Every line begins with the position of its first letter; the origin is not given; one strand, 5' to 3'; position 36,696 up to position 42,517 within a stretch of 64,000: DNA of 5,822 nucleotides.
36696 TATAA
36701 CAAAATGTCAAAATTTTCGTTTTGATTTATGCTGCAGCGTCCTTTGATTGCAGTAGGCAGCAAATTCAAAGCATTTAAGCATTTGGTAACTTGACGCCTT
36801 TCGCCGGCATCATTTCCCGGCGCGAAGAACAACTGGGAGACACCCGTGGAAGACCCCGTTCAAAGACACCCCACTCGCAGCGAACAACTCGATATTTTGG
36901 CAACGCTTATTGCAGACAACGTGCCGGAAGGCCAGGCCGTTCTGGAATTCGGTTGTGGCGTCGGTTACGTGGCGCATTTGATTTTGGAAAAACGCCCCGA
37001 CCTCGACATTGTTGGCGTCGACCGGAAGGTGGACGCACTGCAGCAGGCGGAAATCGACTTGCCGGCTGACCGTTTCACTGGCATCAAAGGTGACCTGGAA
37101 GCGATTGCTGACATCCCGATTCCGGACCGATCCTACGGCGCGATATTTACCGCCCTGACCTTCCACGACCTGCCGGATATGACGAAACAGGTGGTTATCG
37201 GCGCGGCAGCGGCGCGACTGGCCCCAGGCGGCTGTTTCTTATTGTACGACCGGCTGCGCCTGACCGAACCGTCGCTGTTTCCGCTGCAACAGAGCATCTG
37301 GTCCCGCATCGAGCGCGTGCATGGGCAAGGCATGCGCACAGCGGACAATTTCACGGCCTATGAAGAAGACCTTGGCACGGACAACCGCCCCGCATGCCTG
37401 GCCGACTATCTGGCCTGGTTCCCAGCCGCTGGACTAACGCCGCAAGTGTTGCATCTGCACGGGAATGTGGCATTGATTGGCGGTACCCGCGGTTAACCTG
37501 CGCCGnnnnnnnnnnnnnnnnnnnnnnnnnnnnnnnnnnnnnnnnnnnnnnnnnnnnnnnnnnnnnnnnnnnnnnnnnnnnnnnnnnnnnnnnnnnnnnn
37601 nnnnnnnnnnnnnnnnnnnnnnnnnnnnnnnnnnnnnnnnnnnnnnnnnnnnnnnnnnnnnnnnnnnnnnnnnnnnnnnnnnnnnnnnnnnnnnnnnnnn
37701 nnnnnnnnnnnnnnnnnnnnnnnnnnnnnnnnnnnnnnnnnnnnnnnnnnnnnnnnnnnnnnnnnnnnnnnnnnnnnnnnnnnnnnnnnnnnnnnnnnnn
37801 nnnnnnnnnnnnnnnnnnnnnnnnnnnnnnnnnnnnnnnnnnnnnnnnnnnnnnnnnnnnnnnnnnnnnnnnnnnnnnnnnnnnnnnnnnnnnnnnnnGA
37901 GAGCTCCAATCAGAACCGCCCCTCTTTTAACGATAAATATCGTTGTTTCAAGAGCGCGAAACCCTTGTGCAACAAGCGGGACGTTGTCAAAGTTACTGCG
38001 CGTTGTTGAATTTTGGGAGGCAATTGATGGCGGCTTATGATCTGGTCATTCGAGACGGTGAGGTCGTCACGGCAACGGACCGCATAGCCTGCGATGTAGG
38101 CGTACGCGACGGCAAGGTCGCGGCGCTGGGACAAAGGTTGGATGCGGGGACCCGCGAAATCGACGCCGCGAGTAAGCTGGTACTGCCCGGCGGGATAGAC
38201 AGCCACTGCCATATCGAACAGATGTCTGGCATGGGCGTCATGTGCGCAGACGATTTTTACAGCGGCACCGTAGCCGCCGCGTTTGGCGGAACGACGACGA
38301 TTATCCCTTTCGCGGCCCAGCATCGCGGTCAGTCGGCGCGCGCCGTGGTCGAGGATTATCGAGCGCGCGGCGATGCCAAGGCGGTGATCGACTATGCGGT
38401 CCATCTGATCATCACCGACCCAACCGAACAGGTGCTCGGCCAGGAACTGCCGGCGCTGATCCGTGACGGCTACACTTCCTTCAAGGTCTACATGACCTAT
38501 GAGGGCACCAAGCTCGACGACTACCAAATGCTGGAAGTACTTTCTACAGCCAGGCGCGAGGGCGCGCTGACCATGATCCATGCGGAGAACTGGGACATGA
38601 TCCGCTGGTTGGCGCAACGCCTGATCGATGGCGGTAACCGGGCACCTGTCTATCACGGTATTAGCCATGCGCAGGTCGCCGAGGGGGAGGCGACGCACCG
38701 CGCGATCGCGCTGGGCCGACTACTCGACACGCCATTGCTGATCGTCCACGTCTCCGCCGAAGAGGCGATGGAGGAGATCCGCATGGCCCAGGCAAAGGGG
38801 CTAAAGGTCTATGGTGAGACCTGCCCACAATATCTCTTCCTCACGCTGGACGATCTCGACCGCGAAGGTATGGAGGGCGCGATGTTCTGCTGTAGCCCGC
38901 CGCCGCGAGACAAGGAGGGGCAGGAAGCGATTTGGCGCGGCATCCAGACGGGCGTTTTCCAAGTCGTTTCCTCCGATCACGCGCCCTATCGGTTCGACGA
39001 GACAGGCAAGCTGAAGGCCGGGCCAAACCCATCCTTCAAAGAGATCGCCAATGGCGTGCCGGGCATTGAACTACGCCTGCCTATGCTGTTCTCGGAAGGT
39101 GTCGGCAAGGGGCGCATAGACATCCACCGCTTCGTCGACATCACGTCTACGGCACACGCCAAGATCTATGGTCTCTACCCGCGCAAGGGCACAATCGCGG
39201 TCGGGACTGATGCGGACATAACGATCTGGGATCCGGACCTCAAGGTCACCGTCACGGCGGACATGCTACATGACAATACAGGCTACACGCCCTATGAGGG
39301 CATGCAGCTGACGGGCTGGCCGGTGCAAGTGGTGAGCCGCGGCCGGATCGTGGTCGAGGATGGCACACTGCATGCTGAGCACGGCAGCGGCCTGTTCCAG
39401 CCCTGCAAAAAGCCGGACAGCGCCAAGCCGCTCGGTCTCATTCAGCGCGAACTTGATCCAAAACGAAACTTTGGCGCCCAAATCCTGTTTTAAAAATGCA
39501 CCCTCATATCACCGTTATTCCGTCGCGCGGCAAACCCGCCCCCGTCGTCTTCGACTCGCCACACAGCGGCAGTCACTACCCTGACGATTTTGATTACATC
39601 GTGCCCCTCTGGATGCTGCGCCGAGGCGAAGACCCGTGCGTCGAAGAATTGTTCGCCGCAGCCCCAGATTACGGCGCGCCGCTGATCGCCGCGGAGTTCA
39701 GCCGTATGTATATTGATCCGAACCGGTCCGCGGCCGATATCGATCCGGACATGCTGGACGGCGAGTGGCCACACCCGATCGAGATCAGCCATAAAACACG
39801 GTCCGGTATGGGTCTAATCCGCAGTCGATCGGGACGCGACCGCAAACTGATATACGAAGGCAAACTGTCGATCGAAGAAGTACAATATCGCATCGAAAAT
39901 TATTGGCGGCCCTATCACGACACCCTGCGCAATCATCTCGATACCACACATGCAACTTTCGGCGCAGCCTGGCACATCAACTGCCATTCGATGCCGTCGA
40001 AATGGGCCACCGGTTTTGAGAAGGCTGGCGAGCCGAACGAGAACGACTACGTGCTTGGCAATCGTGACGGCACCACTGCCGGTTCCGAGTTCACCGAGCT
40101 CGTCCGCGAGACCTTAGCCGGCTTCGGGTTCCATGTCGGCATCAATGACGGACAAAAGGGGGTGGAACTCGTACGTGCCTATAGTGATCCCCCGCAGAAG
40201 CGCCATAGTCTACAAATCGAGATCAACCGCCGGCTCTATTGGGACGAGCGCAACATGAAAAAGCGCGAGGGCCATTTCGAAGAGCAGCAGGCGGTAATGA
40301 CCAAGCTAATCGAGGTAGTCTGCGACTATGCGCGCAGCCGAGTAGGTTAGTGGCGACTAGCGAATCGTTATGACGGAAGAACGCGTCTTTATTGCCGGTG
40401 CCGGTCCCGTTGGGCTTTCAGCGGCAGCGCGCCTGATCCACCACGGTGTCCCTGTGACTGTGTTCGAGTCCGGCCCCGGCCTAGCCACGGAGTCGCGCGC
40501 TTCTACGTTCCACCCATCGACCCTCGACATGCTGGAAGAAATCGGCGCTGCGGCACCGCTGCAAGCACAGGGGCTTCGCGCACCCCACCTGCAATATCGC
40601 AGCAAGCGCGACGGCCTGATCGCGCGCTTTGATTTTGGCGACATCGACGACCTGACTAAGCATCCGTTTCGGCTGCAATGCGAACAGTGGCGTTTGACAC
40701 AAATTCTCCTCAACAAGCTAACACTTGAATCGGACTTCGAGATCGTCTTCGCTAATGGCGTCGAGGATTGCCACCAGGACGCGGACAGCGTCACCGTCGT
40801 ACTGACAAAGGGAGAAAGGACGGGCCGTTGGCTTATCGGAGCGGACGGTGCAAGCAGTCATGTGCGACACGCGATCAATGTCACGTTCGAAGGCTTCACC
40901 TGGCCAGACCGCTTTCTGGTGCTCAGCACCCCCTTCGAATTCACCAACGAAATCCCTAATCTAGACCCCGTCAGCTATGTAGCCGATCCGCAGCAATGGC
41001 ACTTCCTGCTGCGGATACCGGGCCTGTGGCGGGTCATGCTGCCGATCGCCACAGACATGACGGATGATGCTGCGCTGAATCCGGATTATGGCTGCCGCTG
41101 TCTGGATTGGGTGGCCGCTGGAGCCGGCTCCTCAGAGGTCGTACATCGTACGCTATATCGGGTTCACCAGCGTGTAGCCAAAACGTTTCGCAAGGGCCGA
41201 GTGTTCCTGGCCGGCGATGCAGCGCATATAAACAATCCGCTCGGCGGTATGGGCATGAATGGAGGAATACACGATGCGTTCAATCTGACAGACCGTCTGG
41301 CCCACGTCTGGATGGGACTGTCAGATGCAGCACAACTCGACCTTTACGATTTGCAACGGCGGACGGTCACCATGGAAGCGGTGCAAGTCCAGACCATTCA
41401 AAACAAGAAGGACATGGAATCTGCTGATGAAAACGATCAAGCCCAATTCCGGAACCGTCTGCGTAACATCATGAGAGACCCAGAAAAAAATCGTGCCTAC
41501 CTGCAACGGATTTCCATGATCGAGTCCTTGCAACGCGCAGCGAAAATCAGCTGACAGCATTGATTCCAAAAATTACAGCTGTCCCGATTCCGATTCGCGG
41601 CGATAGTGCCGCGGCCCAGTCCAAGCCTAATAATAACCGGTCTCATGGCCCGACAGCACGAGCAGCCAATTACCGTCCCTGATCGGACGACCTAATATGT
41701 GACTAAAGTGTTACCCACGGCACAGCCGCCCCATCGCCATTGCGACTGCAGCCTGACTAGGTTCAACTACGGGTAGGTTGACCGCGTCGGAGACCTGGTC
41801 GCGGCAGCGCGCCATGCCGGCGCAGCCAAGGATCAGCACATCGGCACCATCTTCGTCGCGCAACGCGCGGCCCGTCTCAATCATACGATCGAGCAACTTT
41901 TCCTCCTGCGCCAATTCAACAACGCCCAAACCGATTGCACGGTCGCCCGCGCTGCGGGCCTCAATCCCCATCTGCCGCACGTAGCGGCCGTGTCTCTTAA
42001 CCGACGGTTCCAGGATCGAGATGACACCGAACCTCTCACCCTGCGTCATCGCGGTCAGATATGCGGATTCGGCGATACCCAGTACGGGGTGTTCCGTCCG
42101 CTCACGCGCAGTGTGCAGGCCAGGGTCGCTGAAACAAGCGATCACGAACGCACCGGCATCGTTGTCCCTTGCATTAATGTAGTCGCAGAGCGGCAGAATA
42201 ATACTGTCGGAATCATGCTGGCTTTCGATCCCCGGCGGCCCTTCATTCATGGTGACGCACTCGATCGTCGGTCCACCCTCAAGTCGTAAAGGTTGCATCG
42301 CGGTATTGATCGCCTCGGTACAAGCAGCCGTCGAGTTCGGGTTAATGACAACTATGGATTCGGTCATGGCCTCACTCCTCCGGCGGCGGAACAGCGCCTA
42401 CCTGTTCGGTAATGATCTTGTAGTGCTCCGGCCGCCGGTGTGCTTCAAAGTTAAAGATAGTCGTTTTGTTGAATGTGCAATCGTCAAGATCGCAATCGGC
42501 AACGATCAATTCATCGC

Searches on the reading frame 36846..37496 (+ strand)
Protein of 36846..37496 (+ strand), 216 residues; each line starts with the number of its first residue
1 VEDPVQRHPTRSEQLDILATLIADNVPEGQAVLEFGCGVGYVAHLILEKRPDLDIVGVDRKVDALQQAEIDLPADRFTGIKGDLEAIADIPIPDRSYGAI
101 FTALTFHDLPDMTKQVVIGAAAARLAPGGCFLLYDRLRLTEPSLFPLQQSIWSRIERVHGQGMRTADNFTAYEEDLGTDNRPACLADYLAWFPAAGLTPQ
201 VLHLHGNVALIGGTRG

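Call 41: search_protein_families(library=ncbifam, max_evalue=1e-10, proteins=[window:36846-37496:+])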
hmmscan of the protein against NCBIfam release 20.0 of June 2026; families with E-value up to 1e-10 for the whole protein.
window:36846-37496:+ (216 aa): 1 family
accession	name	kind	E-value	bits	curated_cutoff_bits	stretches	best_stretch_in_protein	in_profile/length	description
NF043040.1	corrin_prot_MT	hypoth_equivalog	3.3e-13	49.6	180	1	16-138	28-152/216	corrinoid protein-associated methyltransferase CpaM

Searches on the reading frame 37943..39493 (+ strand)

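Call 42: search_protein_families(library=pfam, max_evalue=1e-8, proteins=[window:37943-39493:+])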
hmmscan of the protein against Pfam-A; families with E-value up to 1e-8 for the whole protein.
window:37943-39493:+ (516 aa): 2 families
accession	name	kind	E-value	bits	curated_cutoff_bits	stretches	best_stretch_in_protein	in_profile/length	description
PF01979.26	Amidohydro_1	-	1.2e-24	87.7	25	1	79-470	1-345/345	Amidohydrolase family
PF07969.17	Amidohydro_3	-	2.3e-13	50.9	29.7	0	390-471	405-472/472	Amidohydrolase family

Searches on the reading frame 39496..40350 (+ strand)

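Call 42: search_protein_families(library=pfam, max_evalue=1e-8, proteins=[window:39496-40350:+])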
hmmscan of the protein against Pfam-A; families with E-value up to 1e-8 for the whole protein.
window:39496-40350:+ (284 aa): 1 family
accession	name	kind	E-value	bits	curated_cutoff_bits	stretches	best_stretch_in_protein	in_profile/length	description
PF05013.17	FGase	-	1.2e-62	212.3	28.9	1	16-248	2-218/219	N-formylglutamate amidohydrolase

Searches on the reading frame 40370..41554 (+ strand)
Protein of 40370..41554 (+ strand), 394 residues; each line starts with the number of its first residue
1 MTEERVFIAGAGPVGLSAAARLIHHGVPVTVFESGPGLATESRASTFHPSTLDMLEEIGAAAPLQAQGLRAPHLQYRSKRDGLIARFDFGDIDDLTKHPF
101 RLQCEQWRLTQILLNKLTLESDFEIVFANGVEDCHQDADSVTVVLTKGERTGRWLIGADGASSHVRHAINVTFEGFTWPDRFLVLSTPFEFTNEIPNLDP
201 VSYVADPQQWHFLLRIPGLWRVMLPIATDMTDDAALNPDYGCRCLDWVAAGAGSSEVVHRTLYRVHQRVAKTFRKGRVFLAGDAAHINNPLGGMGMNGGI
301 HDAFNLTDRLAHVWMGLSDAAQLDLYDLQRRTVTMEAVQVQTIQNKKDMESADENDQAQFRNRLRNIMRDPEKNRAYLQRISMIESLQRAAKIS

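Call 42: search_protein_families(library=pfam, max_evalue=1e-8, proteins=[window:40370-41554:+])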
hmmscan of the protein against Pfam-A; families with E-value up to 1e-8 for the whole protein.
window:40370-41554:+ (394 aa): 1 family
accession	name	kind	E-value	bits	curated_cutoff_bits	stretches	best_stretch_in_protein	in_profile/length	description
PF01494.25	FAD_binding_3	-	2.2e-55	188.7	22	1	5-339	3-347/349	FAD binding domain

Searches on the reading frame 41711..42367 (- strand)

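Call 42: search_protein_families(library=pfam, max_evalue=1e-8, proteins=[window:41711-42367:-])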
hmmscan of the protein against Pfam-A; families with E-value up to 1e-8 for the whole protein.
window:41711-42367:- (218 aa): 1 family
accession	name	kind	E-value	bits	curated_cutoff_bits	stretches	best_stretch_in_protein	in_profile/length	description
PF01177.27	Asp_Glu_race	-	1.3e-55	188.9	31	1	5-211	1-211/211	Asp/Glu/Hydantoin racemase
